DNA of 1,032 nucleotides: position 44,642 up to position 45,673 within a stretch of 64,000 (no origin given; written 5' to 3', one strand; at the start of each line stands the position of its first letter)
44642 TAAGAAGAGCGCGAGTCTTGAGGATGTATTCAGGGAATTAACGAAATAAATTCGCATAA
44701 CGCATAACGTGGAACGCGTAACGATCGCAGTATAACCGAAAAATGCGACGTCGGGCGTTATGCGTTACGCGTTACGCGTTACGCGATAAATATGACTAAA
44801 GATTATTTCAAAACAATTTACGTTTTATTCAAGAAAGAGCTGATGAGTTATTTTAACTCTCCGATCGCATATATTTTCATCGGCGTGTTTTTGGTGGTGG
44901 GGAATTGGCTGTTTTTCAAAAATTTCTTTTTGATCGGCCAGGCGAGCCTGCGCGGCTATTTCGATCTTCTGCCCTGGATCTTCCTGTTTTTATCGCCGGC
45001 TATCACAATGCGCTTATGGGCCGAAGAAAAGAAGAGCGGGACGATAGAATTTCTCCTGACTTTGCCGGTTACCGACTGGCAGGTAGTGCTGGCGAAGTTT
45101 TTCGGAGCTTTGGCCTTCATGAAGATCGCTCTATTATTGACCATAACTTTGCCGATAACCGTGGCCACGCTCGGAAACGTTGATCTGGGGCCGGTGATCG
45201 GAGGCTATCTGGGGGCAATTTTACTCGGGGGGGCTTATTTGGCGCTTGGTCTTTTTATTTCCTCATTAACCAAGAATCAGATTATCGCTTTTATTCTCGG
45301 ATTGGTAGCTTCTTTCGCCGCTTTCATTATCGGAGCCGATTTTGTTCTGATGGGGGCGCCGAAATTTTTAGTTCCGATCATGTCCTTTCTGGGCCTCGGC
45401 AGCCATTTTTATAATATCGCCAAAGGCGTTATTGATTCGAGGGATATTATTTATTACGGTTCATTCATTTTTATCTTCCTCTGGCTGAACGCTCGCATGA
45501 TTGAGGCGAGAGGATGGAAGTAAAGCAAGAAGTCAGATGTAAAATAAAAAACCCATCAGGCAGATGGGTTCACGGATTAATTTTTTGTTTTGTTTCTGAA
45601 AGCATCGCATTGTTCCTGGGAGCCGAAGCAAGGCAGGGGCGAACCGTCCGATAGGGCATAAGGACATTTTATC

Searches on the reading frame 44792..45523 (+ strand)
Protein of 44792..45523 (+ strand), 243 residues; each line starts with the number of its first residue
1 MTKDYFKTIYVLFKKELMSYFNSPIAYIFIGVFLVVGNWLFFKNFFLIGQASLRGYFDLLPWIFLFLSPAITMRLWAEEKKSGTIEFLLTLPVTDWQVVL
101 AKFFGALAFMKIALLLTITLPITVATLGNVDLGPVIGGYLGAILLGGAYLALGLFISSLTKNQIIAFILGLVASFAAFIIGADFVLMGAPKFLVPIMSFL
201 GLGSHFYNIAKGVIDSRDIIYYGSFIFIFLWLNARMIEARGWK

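Call 10: search_protein_families(library=pfam, proteins=[window:44792-45523:+], max_evalue=0.0001)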
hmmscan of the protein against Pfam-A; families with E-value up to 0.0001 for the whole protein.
window:44792-45523:+ (243 aa): 4 families
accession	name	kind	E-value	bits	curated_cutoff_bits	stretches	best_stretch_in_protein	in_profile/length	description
PF12679.13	ABC2_membrane_2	-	1.2e-12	48.1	27.2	1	70-182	84-202/283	ABC-2 family transporter protein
PF12698.13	ABC2_membrane_3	-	4.5e-12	46.2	31.6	1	55-234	163-346/347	ABC-2 family transporter protein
PF13346.12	ABC2_membrane_5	-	3.5e-07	30.4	25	1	60-204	39-167/205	ABC-2 family transporter protein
PF12730.13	ABC2_membrane_4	-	5.1e-07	30.3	27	1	23-176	12-178/179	ABC-2 family transporter protein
